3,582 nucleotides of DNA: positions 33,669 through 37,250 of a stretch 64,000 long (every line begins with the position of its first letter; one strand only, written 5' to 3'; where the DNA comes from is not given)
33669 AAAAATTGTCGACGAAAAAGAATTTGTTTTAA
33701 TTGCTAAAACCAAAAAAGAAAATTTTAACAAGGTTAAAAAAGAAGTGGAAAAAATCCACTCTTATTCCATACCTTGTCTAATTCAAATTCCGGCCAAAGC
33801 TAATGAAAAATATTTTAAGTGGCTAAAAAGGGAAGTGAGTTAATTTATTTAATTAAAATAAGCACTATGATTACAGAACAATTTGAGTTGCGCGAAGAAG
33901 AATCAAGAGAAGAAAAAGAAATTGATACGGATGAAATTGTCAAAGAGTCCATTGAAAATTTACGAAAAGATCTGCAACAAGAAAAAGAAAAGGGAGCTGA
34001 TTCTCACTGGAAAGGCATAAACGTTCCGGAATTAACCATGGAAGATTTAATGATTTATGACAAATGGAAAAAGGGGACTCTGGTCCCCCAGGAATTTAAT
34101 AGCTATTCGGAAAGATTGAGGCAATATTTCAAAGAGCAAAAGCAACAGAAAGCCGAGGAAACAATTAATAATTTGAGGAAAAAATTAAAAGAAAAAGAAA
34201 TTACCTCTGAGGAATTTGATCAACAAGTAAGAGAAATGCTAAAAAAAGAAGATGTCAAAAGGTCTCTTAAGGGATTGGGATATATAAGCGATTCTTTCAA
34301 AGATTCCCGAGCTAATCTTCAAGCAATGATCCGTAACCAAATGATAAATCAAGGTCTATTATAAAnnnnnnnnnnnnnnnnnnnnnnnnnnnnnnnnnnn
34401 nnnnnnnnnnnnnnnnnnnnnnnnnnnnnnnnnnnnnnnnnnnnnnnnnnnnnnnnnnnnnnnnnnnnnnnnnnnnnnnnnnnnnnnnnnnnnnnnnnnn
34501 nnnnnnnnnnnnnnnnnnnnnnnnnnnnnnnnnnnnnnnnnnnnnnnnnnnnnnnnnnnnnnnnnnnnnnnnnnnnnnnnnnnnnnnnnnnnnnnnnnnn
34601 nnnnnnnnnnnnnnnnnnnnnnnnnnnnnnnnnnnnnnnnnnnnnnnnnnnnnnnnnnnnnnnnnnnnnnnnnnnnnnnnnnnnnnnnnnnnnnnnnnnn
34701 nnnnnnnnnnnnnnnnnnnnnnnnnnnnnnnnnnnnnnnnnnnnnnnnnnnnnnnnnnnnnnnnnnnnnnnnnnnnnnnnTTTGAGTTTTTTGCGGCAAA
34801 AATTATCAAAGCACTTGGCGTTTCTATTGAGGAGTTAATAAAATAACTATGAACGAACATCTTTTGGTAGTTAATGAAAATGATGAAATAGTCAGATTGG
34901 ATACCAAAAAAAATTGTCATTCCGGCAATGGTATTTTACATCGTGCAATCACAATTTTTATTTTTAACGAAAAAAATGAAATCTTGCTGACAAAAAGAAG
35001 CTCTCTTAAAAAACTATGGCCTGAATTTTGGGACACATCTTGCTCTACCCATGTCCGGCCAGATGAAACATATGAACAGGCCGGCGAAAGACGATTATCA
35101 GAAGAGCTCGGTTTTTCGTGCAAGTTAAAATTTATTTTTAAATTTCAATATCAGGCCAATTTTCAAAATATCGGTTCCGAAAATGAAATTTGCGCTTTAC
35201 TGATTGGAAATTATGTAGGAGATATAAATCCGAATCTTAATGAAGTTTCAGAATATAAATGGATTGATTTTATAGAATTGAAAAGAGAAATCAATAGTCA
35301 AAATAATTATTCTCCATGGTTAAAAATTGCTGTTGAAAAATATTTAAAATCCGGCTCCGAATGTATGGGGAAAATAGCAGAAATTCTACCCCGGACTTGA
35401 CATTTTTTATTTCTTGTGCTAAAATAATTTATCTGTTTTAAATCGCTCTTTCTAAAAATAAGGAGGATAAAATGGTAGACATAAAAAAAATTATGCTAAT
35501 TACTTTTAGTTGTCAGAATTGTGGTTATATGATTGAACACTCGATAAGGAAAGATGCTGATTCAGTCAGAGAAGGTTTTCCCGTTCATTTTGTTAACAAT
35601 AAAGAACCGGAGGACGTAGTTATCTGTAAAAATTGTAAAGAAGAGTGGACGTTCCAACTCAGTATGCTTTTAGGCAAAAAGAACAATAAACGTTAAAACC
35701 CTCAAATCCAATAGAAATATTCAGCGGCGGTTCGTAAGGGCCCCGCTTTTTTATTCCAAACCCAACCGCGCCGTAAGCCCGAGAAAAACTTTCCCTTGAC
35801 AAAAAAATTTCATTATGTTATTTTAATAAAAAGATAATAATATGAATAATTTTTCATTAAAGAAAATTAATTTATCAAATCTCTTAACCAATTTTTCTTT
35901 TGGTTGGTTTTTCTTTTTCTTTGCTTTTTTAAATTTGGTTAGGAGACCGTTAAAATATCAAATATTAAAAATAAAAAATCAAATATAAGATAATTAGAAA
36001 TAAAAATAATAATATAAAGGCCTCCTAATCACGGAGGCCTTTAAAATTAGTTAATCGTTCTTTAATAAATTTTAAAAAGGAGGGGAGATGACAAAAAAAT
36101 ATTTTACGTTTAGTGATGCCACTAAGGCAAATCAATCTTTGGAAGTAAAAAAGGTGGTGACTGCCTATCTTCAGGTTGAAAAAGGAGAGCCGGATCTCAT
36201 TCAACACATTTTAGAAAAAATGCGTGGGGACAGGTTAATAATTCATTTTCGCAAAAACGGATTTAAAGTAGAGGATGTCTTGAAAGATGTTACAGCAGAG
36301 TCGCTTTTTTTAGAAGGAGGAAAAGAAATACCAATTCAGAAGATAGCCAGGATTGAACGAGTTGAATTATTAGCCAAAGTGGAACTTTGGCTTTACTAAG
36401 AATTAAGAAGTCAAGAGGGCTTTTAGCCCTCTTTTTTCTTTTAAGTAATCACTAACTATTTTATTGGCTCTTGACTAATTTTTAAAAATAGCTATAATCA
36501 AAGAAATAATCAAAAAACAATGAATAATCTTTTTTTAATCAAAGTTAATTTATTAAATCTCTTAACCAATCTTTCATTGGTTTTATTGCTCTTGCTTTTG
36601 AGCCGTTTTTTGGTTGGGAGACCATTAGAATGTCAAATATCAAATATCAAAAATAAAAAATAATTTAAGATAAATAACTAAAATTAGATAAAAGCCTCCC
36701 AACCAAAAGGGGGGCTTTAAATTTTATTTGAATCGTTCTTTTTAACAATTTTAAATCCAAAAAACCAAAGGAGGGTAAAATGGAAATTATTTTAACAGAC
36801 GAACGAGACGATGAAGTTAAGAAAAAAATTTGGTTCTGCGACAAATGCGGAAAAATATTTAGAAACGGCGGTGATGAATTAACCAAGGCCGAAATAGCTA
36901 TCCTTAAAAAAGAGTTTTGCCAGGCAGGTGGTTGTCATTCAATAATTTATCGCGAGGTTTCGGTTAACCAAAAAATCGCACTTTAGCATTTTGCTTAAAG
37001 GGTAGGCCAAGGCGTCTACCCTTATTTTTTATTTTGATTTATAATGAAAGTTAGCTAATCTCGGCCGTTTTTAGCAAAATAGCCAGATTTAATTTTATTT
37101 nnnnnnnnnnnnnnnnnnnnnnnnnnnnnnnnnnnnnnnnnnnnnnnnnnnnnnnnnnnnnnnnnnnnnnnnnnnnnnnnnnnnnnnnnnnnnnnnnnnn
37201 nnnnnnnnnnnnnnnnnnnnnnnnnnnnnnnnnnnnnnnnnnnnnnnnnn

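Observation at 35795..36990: Tandem paralogous cassettes: promoter, ~47-aa hydrophobic peptide ORF, conserved-structure hairpin, conserved UTR motif, SD, small protein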

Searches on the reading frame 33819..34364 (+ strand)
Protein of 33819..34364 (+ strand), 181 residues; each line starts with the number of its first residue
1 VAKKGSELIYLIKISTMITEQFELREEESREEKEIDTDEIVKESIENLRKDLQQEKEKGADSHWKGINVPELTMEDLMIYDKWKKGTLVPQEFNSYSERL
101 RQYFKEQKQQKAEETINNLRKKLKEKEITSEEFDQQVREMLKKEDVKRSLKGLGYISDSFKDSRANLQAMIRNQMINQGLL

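Call 15: search_protein_families(library=pfam, proteins=[window:33819-34364:+], max_evalue=0.1)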
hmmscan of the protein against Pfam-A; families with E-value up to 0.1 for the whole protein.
window:33819-34364:+ (181 aa): 10 families
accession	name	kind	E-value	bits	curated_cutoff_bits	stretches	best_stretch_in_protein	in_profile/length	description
PF04947.19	Pox_VLTF3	-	0.00016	21.9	25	1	88-163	6-82/168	Poxvirus Late Transcription Factor VLTF3 like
PF05891.18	Methyltransf_PK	-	0.0013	18.7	27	1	33-145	79-193/218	AdoMet dependent proline di-methyltransferase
PF20155.4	TMP_3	-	0.012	15.8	41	1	83-167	101-179/192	Tape measure protein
PF09454.15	Vps23_core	-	0.014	15.8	26.8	1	110-140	21-51/64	Vps23 core domain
PF07201.16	HrpJ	-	0.021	15.6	25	1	91-140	23-73/166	HrpJ-like domain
PF08013.17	GatZ_KbaZ-like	-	0.024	13.8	26.7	1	92-143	342-394/420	D-tagatose-1,6-bisphosphate aldolase subunit GatZ/KbaZ-like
PF09317.16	ACDH_C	-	0.073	13.1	25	1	68-146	184-260/284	Acyl-CoA dehydrogenase, C-terminal, bacterial type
PF00443.35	UCH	-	0.079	13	23.9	0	44-129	50-108/254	Ubiquitin carboxyl-terminal hydrolase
PF07531.19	TAFH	-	0.086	13.3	27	1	105-142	16-53/90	NHR1 homology to TAF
PF00486.34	Trans_reg_C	-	0.1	13.2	26.2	0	26-56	32-61/77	Transcriptional regulatory protein, C terminal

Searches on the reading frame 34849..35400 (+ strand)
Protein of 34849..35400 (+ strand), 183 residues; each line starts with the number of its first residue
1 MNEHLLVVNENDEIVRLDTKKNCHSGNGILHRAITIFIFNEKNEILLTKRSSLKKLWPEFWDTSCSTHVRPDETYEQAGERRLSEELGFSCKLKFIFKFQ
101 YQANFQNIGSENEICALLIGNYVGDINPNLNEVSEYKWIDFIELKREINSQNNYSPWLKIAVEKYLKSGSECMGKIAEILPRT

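Call 15: search_protein_families(library=pfam, proteins=[window:34849-35400:+], max_evalue=0.1)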
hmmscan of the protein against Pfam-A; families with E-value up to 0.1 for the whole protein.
window:34849-35400:+ (183 aa): 2 families
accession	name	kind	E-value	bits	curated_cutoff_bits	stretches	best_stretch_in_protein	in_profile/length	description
PF00293.34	NUDIX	-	4.9e-19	69.1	21.1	1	30-156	2-132/134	NUDIX domain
PF14815.12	NUDIX_4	-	0.04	14.1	35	1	37-91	4-53/113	NUDIX domain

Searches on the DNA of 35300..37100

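Call 6: search_rna_families(source=window, start=35300, end=37100, threshold=evalue, max_evalue=10, show_alignments=3)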
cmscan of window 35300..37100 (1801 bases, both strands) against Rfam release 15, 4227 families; matches with E-value up to 10: 36.
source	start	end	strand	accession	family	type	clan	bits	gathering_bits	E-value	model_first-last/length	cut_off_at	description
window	36011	36115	-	RF01859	Phe_leader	Cis-reg; leader;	-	31.2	55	0.0089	1-125/125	no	Phenylalanine leader peptide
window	36390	36447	+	RF02366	Yfr19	Gene; sRNA;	-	26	70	0.37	1-82/82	no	Cyanobacterial functional RNA 19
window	36402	36507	-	RF02029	sraA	Gene; sRNA;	-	25.3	56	0.38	1-95/95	no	sraA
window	36659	36718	+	RF02844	RefA9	Gene; antisense;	-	24.4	49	0.59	1-64/64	no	Enterococcus sRNA A9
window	36410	36503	-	RF00082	SraG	Gene; sRNA;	-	23.3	50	0.29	1-177/177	no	SraG RNA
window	35994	36047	+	RF01859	Phe_leader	Cis-reg; leader;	-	23.1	55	0.55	1-125/125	no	Phenylalanine leader peptide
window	36014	36155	-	RF04180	BTnc231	Gene; sRNA;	-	22.9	80.4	0.059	1-154/154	no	Bacteroides sRNA BTnc231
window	36686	36796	-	RF01859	Phe_leader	Cis-reg; leader;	-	22.1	55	0.93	1-125/125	no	Phenylalanine leader peptide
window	36966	37038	+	RF00242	ctRNA_pT181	Gene; antisense;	-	21.4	56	9.3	1-94/94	no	ctRNA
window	36578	36717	+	RF01619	ceN115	Gene; sRNA;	-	21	44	0.15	1-159/159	no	C. elegans sRNA ceN115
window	36376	36438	-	RF02420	Bp1_162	Gene; sRNA;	-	20.4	50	1.9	1-100/100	no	Burkholderia sRNA Bp1_Cand612_SIPHT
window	36681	36767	-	RF02075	STnc230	Gene; sRNA;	-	20.4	50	6.3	1-83/83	no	Enterobacterial sRNA STnc230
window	36537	36611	+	RF02537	TarA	Gene; sRNA;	-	19.6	80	2.6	1-99/99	no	Vibrio ToxT activated RNA TarA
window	36341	36436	+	RF01770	rimP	Cis-reg; leader;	-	19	47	5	1-102/102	no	Gammaprotebacteria rimP leader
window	36279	36441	+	RF01673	PhrS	Gene; sRNA;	-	18.8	37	0.053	1-212/212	no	PhrS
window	36666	36724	+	RF01859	Phe_leader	Cis-reg; leader;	-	18.5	55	5.7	1-125/125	no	Phenylalanine leader peptide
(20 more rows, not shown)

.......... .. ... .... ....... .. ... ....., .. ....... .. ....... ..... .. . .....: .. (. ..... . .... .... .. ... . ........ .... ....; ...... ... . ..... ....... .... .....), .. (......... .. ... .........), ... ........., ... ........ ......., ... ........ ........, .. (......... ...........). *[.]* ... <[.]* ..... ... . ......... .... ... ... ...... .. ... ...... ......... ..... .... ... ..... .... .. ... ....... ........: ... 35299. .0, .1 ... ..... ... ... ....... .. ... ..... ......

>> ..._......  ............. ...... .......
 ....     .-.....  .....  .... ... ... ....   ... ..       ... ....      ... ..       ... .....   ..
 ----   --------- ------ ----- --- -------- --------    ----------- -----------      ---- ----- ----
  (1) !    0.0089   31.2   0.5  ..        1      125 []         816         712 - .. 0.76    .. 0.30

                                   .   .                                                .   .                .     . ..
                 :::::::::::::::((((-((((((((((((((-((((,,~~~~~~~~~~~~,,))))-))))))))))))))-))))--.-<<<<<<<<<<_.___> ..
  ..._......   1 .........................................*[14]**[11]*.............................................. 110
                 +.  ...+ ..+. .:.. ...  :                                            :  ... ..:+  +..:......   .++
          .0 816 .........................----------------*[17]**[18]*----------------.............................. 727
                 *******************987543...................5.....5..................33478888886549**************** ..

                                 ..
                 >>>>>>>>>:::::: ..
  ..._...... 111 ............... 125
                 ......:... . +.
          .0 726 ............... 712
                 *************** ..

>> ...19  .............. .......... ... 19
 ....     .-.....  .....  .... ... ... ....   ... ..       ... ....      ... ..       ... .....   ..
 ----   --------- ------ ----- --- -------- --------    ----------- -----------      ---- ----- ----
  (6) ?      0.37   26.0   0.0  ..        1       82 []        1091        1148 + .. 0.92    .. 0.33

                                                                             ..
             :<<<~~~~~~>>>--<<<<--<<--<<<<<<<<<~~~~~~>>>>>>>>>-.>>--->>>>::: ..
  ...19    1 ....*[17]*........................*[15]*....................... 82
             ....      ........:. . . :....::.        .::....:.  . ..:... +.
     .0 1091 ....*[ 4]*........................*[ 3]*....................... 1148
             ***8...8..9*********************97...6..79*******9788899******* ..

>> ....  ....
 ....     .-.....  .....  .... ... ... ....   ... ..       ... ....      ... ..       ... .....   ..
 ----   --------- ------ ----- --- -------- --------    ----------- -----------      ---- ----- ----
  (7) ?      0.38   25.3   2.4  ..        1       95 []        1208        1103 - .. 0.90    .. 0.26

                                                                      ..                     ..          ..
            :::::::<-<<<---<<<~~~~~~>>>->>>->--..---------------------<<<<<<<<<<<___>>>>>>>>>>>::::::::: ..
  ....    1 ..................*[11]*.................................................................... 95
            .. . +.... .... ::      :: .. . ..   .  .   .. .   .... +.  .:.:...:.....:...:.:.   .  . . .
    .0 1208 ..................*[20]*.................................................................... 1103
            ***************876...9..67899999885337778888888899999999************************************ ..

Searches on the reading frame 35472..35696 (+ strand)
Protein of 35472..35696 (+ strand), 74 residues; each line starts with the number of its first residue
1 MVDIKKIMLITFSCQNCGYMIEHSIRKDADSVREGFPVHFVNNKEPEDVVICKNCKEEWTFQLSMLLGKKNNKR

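Call 15: search_protein_families(library=pfam, proteins=[window:35472-35696:+], max_evalue=0.1)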
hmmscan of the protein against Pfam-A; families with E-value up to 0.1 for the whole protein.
window:35472-35696:+ (74 aa): 17 families
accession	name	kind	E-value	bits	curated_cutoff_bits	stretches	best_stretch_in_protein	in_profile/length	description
PF23580.1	Znf_XAF1_N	-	0.00096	19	27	0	47-56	3-12/30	XIAP-associated factor 1-like, N-terminal zinc finger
PF09947.15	DUF2180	-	0.00097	19.7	22.2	1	14-59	19-66/68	Uncharacterized protein conserved in archaea (DUF2180)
PF08271.17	Zn_Ribbon_TF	-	0.0024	17.8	29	0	12-23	20-31/43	TFIIB zinc-binding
PF03367.19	Zn_ribbon_ZPR1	-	0.0026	17.6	23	1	5-20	29-44/56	ZPR1 zinc-finger domain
PF09855.14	Zn_ribbon_13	-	0.0049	17.4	23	0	1-20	25-44/63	Nucleic-acid-binding protein containing Zn-ribbon domain (DUF2082)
PF10058.14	Zn_ribbon_10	-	0.012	15.7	24.2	0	6-20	39-53/54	ER junction formation factor lunapark, zinc ribbon finger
PF10955.13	Fin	-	0.014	16.1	23.7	1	8-54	1-45/76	Anti-sigma-F factor Fin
PF23009.1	UBC_like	-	0.022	15.1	27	1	34-72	31-69/85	Ubiquitin conjugating domain-like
PF01096.23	Zn_ribbon_TFIIS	-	0.024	14.9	21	0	50-60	29-39/39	Transcription factor S-II (TFIIS)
PF03604.18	Zn_ribbon_RPAB4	-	0.032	14.4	24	0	45-55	13-23/32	DNA directed RNA polymerase, 7 kDa subunit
PF04591.17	DUF596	-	0.033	14.8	25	0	15-45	9-39/69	Protein of unknown function, DUF596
PF08274.17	Zn_Ribbon_YjdM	-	0.036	14.5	30.8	0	48-60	18-30/30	PhnA Zinc-Ribbon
PF25206.1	DUF7836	-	0.038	14.3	26.7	0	51-70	9-28/59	Domain of unknown function (DUF7836)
PF08209.17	Sgf11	-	0.04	13.9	26.4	0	11-24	4-17/33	Sgf11 (transcriptional regulation protein)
PF05180.17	zf-DNL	-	0.041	14.3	27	0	10-29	2-21/64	DNL zinc finger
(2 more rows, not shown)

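Call 49: search_protein_families(library=ncbifam, proteins=[window:35472-35696:+], max_evalue=1)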
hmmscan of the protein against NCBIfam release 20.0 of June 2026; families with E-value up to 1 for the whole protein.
window:35472-35696:+ (74 aa): 5 families
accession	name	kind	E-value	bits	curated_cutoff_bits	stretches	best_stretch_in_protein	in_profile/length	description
NF047912.1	ECs_2282_CxxC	subfamily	0.0094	15.8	37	0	43-60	21-38/60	ECs_2282 family putative zinc-binding protein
NF045720.1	rubredox_RCKP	subfamily_domain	0.018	14.6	45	0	11-20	3-12/34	RCKP-type rubredoxin-like domain-containing protein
NF003008.0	PRK03824.1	equivalog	0.02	14.8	125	0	11-42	70-101/135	hydrogenase nickel incorporation protein HypA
NF042987.1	OGOR_delta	exception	0.034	14.3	125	1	4-56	23-77/89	2-oxoglutarate ferredoxin oxidoreductase subunit delta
TIGR04104.1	cxxc_20_cxxc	subfamily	0.071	13.5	45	0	51-62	2-13/93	TIGR04104 family putative zinc finger protein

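Call 67: list_cluster_members(proteins=[window:35842-35985:+, window:36520-36660:+, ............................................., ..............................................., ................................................, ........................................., window:35472-35696:+, L012:319-522:+])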
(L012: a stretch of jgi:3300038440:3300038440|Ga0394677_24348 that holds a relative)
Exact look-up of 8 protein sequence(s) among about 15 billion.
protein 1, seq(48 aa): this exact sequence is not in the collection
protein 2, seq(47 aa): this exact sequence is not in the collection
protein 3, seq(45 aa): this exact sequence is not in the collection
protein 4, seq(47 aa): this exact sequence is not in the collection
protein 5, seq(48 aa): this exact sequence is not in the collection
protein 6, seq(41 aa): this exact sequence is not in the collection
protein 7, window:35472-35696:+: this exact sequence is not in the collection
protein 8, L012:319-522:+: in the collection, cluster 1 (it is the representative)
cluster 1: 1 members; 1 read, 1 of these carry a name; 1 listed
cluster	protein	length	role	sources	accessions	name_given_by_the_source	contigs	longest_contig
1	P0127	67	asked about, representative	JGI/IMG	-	L-ribulose-5-phosphate 3-epimerase UlaE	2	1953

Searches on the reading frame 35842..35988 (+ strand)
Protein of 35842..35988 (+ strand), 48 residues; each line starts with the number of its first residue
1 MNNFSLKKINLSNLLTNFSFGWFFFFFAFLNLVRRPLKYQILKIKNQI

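Call 15: search_protein_families(library=pfam, proteins=[window:35842-35988:+], max_evalue=0.1)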
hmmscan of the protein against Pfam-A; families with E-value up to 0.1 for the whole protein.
window:35842-35988:+ (48 aa): 0 families

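Call 49: search_protein_families(library=ncbifam, proteins=[window:35842-35988:+], max_evalue=1)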
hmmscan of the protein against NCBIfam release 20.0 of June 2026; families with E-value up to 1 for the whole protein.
window:35842-35988:+ (48 aa): 0 families
